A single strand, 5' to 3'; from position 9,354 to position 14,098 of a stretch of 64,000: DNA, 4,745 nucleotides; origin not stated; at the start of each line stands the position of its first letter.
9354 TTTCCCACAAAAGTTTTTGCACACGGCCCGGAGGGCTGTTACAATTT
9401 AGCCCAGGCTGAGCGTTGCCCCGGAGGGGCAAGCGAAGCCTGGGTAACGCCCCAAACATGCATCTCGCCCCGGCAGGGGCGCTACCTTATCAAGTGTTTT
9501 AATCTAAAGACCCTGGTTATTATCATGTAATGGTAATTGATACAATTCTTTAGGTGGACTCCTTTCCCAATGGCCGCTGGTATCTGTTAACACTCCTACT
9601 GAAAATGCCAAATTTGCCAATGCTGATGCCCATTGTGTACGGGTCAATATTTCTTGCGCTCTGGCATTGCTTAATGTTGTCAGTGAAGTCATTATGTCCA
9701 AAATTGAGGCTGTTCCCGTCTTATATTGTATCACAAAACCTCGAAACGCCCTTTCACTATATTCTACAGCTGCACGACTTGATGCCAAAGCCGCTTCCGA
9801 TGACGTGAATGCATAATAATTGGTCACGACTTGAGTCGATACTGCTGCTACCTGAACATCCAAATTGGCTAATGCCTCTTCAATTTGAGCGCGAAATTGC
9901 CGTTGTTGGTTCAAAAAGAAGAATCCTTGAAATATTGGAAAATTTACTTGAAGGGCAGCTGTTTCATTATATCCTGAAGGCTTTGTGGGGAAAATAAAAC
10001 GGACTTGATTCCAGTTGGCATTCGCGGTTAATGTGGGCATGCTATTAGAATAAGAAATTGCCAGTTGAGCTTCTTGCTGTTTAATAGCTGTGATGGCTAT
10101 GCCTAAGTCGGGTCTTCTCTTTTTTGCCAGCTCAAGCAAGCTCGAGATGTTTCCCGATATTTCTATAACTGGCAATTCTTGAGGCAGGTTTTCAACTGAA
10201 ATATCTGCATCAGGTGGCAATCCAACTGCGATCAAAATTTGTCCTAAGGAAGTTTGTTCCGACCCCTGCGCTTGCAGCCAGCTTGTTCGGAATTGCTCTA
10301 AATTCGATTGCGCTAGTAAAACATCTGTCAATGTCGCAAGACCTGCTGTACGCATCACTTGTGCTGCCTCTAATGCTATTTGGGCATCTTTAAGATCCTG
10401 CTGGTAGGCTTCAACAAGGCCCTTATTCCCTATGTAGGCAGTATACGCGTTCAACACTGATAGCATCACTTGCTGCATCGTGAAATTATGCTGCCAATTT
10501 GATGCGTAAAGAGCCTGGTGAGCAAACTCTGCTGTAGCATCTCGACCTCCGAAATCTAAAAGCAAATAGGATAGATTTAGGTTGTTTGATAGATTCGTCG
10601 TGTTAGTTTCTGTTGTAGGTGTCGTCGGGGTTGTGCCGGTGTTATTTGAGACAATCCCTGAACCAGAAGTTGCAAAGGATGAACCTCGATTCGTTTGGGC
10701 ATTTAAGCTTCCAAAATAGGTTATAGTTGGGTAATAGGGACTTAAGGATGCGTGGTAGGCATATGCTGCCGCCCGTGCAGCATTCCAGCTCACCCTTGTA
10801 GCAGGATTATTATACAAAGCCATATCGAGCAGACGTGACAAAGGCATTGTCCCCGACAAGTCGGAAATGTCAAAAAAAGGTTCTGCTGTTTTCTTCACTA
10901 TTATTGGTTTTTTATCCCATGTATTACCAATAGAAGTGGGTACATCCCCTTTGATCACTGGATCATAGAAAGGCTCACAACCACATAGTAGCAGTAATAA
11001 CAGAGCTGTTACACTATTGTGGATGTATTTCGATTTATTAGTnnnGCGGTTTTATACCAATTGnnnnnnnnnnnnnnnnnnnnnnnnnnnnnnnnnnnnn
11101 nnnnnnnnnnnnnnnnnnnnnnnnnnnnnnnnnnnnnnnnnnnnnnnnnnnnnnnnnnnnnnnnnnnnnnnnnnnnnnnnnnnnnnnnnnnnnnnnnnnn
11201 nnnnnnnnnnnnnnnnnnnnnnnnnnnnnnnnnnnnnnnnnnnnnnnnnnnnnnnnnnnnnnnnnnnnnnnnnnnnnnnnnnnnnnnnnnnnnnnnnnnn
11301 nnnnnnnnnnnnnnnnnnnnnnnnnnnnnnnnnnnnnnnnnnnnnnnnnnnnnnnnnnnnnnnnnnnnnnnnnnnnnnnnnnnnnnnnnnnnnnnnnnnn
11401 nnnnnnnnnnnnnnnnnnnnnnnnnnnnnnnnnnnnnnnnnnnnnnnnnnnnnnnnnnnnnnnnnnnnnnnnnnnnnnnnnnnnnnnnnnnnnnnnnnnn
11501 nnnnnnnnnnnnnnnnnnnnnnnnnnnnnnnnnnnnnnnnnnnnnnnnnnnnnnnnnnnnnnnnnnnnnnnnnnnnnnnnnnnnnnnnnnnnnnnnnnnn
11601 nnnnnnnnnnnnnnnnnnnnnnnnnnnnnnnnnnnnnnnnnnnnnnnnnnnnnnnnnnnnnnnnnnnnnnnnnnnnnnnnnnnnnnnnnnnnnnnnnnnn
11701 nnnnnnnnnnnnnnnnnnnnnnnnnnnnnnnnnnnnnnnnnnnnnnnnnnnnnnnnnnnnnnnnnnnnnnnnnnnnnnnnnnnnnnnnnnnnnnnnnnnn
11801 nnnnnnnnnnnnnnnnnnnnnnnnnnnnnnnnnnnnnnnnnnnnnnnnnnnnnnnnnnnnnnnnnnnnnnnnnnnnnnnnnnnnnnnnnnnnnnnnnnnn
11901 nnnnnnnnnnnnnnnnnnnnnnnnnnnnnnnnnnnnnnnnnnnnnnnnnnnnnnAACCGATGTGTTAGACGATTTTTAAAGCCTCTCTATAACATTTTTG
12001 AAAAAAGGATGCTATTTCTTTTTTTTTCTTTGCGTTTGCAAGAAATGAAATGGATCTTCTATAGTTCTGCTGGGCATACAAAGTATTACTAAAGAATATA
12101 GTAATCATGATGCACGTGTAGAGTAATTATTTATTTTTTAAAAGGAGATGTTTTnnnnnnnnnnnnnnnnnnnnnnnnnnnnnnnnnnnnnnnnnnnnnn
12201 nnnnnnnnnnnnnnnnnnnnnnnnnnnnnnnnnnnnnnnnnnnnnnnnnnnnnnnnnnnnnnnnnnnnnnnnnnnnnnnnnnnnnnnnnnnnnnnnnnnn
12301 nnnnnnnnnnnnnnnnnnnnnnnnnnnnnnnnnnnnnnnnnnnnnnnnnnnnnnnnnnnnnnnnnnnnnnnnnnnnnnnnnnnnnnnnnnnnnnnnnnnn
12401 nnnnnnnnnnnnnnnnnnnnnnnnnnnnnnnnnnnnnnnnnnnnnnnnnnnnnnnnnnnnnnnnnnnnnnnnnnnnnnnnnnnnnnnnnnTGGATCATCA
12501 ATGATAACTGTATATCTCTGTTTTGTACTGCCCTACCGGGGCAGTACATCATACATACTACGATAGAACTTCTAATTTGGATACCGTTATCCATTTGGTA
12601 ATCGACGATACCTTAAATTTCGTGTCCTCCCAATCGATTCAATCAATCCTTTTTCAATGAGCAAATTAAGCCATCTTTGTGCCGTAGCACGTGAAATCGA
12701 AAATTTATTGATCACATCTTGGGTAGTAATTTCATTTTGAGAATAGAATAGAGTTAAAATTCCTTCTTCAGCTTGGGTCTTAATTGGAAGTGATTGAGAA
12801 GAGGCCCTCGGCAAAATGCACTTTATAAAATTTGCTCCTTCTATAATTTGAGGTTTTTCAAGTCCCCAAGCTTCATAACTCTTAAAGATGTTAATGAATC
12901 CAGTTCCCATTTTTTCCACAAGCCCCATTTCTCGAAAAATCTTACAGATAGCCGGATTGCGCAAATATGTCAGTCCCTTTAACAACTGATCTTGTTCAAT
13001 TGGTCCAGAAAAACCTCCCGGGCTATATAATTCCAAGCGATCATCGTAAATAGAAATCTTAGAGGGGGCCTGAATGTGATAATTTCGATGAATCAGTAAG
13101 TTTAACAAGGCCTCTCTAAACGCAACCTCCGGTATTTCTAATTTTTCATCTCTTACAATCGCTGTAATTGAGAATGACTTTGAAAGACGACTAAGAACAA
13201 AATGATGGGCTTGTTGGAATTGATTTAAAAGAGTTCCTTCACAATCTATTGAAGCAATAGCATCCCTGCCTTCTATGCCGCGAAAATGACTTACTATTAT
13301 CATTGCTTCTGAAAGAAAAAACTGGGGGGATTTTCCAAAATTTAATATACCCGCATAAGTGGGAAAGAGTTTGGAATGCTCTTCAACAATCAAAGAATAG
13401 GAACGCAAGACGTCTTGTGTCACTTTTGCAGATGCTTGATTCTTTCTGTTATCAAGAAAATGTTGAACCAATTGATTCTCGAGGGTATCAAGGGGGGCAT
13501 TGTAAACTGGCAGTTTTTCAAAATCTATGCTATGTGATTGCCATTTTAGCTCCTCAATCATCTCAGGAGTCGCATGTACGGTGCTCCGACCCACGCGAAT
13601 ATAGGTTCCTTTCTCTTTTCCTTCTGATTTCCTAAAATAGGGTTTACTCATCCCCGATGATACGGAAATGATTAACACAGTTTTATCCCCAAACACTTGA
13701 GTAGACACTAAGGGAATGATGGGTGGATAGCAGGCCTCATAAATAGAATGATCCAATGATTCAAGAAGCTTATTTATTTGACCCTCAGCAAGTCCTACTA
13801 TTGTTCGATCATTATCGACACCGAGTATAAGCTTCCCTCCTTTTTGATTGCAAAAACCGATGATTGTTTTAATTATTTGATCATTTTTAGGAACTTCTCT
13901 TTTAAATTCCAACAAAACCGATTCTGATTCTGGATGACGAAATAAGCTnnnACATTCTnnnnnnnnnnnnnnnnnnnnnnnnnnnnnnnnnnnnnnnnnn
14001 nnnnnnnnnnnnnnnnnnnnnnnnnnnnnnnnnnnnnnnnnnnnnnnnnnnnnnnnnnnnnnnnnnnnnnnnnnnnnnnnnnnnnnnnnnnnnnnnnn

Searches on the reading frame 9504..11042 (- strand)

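Call 74: search_protein_families(library=pfam, proteins=[window:9504-11042:-], max_evalue=0.00001)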
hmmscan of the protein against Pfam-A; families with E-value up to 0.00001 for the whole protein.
window:9504-11042:- (512 aa): 1 family
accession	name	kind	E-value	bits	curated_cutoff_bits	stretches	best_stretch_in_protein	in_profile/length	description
PF02321.23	OEP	-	7.4e-50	169.8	22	2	68-270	1-183/187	Outer membrane efflux protein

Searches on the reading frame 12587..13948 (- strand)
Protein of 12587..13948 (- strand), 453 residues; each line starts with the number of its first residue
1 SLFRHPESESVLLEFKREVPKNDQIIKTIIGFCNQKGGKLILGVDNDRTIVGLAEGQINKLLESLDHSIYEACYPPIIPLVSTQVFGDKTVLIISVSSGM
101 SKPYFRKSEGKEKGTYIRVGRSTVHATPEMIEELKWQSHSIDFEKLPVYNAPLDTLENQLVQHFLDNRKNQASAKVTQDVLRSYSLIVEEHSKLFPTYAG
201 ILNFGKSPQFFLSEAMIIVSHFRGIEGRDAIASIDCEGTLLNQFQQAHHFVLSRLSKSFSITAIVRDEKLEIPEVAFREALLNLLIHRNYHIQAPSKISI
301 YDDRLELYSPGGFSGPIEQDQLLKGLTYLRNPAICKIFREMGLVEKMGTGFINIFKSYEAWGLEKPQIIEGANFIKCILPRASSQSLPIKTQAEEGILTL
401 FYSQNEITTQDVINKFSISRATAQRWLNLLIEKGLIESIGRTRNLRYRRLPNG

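Call 74: search_protein_families(library=pfam, proteins=[window:12587-13948:-], max_evalue=0.00001)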
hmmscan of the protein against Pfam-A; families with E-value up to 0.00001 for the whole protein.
window:12587-13948:- (453 aa): 2 families
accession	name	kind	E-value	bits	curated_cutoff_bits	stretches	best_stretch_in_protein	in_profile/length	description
PF04326.19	SLFN_AlbA_2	-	1.4e-19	71.2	25.3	1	9-126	1-117/118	Schlafen, AlbA_2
PF13749.12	HATPase_c_4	-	2.5e-19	69.5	26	1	296-378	4-88/89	Putative ATP-dependent DNA helicase recG C-terminal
